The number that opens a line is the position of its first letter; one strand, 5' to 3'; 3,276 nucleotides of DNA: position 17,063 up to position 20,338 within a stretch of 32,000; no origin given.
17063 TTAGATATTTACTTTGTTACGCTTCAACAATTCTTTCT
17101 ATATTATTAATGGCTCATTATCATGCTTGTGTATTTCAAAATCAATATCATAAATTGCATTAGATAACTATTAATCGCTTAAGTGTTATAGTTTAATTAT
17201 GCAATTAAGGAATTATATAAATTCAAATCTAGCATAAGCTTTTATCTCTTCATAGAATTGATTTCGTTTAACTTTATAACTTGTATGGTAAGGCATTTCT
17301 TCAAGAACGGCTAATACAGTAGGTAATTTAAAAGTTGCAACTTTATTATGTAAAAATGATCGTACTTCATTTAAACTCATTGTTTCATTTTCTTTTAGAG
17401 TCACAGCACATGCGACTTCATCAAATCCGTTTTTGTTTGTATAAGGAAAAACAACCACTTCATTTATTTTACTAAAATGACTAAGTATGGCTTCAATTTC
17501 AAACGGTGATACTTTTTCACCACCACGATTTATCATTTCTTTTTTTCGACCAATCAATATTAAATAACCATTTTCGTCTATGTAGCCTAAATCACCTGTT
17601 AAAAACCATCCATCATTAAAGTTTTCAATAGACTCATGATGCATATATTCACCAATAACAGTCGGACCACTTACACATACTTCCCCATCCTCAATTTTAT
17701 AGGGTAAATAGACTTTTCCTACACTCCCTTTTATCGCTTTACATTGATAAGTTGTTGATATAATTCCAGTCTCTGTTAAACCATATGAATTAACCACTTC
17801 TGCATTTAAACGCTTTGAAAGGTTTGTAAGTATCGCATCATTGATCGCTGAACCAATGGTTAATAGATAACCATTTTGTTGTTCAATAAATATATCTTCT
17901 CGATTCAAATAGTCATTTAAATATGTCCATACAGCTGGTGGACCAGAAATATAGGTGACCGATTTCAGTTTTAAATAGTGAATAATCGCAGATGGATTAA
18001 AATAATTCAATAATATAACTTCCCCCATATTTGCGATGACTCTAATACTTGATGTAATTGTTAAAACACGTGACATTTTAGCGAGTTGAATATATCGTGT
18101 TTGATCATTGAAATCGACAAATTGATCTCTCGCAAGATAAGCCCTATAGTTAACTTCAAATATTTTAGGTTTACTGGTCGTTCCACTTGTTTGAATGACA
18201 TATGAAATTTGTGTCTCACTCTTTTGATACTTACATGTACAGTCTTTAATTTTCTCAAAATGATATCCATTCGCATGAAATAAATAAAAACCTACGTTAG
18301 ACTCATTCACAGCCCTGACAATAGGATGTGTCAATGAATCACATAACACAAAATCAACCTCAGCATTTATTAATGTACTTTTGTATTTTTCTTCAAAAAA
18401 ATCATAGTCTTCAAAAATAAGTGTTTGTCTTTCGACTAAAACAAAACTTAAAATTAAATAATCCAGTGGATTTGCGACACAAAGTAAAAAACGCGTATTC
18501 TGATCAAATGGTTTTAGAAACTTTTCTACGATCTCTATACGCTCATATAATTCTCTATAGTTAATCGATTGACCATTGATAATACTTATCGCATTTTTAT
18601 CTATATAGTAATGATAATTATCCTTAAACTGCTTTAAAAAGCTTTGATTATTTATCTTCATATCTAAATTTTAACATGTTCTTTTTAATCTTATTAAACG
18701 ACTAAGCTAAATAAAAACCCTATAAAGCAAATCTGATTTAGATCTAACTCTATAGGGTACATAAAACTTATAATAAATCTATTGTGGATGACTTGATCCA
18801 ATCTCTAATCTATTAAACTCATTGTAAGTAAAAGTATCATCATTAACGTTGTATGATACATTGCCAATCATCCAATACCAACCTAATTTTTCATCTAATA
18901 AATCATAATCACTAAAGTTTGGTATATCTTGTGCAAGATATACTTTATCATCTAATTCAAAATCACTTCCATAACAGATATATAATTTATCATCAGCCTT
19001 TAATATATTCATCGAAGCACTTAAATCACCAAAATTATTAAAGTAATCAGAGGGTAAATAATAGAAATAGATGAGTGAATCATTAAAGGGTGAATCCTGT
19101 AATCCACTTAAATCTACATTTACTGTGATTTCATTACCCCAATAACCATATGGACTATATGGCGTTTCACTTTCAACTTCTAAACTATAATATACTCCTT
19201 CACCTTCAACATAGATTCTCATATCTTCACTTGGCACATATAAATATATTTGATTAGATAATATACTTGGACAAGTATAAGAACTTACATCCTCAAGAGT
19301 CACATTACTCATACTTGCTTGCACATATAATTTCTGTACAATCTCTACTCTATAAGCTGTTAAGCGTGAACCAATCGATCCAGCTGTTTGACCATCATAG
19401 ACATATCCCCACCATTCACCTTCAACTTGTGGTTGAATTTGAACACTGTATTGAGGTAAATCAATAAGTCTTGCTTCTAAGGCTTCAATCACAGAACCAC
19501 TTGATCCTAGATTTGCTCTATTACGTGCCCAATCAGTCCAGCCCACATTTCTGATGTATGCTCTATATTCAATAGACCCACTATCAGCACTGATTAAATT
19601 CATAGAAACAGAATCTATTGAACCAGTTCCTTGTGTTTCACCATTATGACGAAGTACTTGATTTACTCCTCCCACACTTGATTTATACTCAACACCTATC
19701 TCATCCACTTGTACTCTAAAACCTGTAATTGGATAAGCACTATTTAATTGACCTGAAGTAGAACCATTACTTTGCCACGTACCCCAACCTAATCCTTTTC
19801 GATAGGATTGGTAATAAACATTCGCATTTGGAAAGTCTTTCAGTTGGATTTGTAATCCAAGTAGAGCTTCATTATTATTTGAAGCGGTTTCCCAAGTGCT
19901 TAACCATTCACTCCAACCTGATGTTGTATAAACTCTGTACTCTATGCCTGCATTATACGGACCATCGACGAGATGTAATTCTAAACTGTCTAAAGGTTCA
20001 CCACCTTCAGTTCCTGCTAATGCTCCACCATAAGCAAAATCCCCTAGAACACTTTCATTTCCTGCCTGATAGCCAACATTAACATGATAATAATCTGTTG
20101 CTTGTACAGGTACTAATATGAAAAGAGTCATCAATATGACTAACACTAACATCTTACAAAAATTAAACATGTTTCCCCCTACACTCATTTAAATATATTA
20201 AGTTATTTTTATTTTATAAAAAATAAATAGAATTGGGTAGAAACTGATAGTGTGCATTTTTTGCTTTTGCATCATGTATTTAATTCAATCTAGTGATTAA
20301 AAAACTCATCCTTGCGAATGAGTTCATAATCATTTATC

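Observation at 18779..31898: Three paralogous secreted proteins: a conserved six-repeat ChW-like N-terminal module fused to unrelated C-terminal domains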

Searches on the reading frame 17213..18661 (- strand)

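Call 71: search_protein_families(library=pfam, proteins=[window:17213-18661:-], max_evalue=0.001)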
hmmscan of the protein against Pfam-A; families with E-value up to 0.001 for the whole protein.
window:17213-18661:- (482 aa): 2 families
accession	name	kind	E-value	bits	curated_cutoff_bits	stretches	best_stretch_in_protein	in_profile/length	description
PF00501.34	AMP-binding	-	1.1e-20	74.2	29.9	1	21-339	10-383/384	AMP-binding enzyme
PF13193.12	AMP-binding_C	-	3.9e-05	24.9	24.5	1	388-461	1-74/76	AMP-binding enzyme C-terminal domain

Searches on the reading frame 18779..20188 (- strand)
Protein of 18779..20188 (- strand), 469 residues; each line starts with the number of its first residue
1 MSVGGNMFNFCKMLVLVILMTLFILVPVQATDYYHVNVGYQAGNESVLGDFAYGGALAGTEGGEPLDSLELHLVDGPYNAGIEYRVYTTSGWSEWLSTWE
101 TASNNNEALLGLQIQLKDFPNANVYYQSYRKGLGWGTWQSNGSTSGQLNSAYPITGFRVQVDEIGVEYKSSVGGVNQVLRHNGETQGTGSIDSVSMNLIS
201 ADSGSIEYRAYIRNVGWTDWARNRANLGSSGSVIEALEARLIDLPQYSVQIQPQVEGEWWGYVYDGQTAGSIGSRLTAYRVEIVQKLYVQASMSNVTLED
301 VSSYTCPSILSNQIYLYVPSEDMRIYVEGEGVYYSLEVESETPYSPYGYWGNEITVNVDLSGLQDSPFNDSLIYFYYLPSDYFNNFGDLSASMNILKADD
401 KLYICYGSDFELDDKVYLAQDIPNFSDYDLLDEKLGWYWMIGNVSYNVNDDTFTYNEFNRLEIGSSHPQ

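Call 3: search_protein_families(library=pfam, proteins=[window:18779-20188:-], max_evalue=10)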
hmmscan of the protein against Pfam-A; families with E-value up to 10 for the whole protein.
window:18779-20188:- (469 aa): 1 family
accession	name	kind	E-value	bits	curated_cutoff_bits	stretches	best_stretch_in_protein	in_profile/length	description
PF07538.16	ChW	-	1.9e-06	28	22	3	132-161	4-33/35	Clostridial hydrophobic W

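Call 4: search_protein_families(library=ncbifam, proteins=[window:18779-20188:-], max_evalue=10)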
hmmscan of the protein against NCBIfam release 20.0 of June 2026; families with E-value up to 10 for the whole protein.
window:18779-20188:- (469 aa): 0 families

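Call 51: predict_structure(alignment_id=A6)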
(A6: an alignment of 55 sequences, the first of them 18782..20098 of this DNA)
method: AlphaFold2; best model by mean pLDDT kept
length: 439 residues; sequences in the alignment: 55
mean_pLDDT: 85.5   pTM: 0.53
mean pLDDT of the five models: 85.5, 85.4, 85.2, 84.7, 83.4
residues with pLDDT >= 90: 252; 70-90: 124; 50-70: 40; < 50: 23
segments of 3 or more residues with pLDDT < 50: 1-4, 258-271, 437-439
pLDDT, mean of each block of 10 residues (from residue 1): 67 96 93 97 87 97 97 95 93 92 95 94 97 90 94 90 94 90 98 97 98 90 97 93 97 69 40 81 90 76 66 64 86 77 74 55 71 93 92 82 76 89 91 59
secondary structure, 60 per line:
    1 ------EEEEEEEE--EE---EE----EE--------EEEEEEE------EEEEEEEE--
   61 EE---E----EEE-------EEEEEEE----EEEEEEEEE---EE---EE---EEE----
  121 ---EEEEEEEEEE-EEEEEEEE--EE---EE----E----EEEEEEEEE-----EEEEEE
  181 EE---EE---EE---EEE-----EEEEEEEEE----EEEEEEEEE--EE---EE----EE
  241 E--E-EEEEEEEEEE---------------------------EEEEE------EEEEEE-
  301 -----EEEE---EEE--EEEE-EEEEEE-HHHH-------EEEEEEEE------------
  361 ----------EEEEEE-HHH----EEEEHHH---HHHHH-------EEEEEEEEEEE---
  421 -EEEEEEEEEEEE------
elements in order: E7-14 E38-44 E51-58 E71-73 E81-87 E92-100 E114-116 E124-133 E135-142 E161-169 E175-182 E196-198 E204-212 E217-225 E239-241 E246-255 E283-287 E294-299 E306-309 E313-315 E318-321 E323-328 H330-333 E341-348 E371-376 E385-388 H395-399 E407-417 E422-433

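Call 53: fold_search(model_id=the predicted structure, library=pdb)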
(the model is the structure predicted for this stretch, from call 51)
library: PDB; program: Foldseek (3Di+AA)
matches with E <= 10: 408; with E <= 0.001: 0
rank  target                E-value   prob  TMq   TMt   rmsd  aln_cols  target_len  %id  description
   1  3f83                  5.5e-02  0.06  0.09  0.08  26.1       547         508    8  Structure of fusion complex of the minor pilin CfaE and major pilin CfaB of CFA/I pili from ETEC E. coli (released 2009-08-11)
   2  9flv_A                7.3e-02  0.07  0.10  0.11  40.2       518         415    9  CryoEM structure of the fragment-5 (2393-2807) in the grappling hook protein A (GhpA) in the bacterium Aureispira sp.  (released 2024-10-16)
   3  6k73_C                9.3e-02  0.08  0.09  0.12  21.8       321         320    9  Chaperone-tip adhesin complex is vital for synergistic activation of CFA/I fimbriae biogenesis (released 2020-06-10)
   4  9flp_A                1.9e-01  0.03  0.09  0.05  61.2       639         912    8  CryoEM structure of the neck (1403-2314) in the grappling hook protein A (GhpA) in the bacterium Aureispira sp. CCB-QB (released 2024-10-16)
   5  4gh7_D                2.4e-01  0.08  0.11  0.17  23.7       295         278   10  Crystal structure of Anticalin N7A in complex with oncofetal fibronectin fragment Fn7B8 (released 2012-12-26)
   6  9flu_A                2.7e-01  0.06  0.10  0.13  31.1       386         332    8  CryoEM structure of the fragment-1 (3402-3733) in the grappling hook protein A (GhpA) in the bacterium Aureispira sp.  (released 2024-10-16)
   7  6vup                  2.8e-01  0.08  0.10  0.16  18.8       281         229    9  Reverse Transcriptase Diabody with R83T/E85C Mutations (released 2021-02-17)
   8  1rpq_A                3.2e-01  0.12  0.11  0.22  16.6       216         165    6  High Affinity IgE Receptor (alpha chain) Complexed with Tight-Binding E131 'zeta' Peptide from Phage Display (released 2004-07-20)
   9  6jpn_A                3.2e-01  0.03  0.06  0.05  18.5       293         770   10  Crystal structure of the catalytic domain of a multi-domain alginate lyase Dp0100 from thermophilic bacterium Defluvii (released 2019-10-30)
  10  1zan_H                3.4e-01  0.04  0.07  0.13  24.5       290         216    9  Crystal structure of anti-NGF AD11 Fab (released 2006-04-04)
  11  9g8b_A                3.9e-01  0.04  0.10  0.12  31.6       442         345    8  CryoEM structure of the fragment-2 (2892-3236) in the grappling hook protein A (GhpA) in the bacterium Aureispira sp.  (released 2024-10-16)
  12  3gle_C                4.1e-01  0.06  0.09  0.13  17.2       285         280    8  Crystal Structure of the Major Pilin from Streptococcus pyogenes N168A mutant (released 2009-06-02)
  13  3mlt_L                4.3e-01  0.06  0.09  0.15  19.6       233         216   10  Crystal structure of anti-HIV-1 V3 Fab 2557 in complex with a UG1033 V3 peptide (released 2010-07-14)
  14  3vac_A                4.3e-01  0.04  0.09  0.10  20.5       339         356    9  Crystal Structure of the CFA/I Enterotoxigenic E. coli adhesin CfaE mutant G168D (released 2013-02-20)
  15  2hb0_A                4.5e-01  0.04  0.09  0.11  21.1       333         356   10  Crystal Structure of CfaE, the Adhesive Subunit of CFA/I Fimbria of Enterotoxigenic Escherichia coli (released 2007-06-26)
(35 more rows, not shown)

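Call 63: fold_search(model_id=the predicted structure, library=viral)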
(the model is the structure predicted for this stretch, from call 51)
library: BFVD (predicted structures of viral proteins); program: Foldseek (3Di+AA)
matches with E <= 10: 437; with E <= 0.001: 5
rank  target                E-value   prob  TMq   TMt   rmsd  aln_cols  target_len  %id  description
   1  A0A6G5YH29            6.2e-06  1.00  0.26  0.22   2.4       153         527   20  (no name in the UniProt tables at hand)
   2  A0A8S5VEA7            7.5e-06  1.00  0.22  0.31  12.4       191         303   17  Lysin [Siphoviridae sp. ctuy39]
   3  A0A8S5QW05            2.9e-05  1.00  0.26  0.36   1.9       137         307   23  Putative cytoplasmic protein [Siphoviridae sp. ctzAk96]
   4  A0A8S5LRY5            7.1e-05  1.00  0.18  0.24  22.4       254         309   13  PlyB like endolysin [Siphoviridae sp. ct7EW56]
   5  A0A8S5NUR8            5.0e-04  1.00  0.25  0.30   2.3       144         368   14  lysozyme [Siphoviridae sp. ctnMb19]
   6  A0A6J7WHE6            1.4e-03  0.21  0.11  0.09  25.4       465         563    9  Uncharacterized protein [uncultured Caudovirales phage]
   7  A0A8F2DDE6            2.7e-02  0.20  0.15  0.13  23.9       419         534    9  (no name in the UniProt tables at hand)
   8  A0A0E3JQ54            4.0e-02  0.08  0.11  0.07  27.0       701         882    8  Uncharacterized protein [Bacillus phage Stahl]
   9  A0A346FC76            4.6e-02  0.04  0.08  0.06  19.7       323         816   13  Minor tail protein [Mycobacterium phage Thonko]
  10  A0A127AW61            5.1e-02  0.08  0.10  0.06  35.0       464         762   12  Putative regulator of chromosome condensation [Bacillus phage SP-15]
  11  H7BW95                5.3e-02  0.20  0.12  0.10  26.4       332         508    9  (no name in the UniProt tables at hand)
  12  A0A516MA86            5.3e-02  0.07  0.11  0.10  25.1       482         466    9  (no name in the UniProt tables at hand)
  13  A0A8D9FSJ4            5.3e-02  0.06  0.10  0.08  28.4       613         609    9  Uncharacterized protein [uncultured marine phage]
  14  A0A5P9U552            5.3e-02  0.04  0.08  0.04  29.9       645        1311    8  (no name in the UniProt tables at hand)
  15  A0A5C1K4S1            6.4e-02  0.07  0.09  0.06  32.1       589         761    8  (no name in the UniProt tables at hand)
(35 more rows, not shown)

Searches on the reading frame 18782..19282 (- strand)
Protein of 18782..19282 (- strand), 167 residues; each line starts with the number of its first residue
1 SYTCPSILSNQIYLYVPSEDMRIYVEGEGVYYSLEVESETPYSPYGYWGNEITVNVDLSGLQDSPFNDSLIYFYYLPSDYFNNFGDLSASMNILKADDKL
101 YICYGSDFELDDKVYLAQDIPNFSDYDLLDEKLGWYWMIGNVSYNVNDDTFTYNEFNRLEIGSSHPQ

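Call 39: search_protein_representatives(alignment_id=A4)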
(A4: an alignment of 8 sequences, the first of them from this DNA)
Query: 8 sequences, 142 profile positions. Proteins with E-value up to 0.001 (for the whole library): 4; up to 1e-10: 4; up to 1e-30: 2. The best 4 are listed.
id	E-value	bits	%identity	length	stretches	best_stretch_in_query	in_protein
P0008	5.4e-54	198.5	-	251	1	2-142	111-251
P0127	2.8e-34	134.6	-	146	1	1-139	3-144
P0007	7.7e-28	113.7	-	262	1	1-138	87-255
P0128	9.7e-15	71.2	-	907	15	57-103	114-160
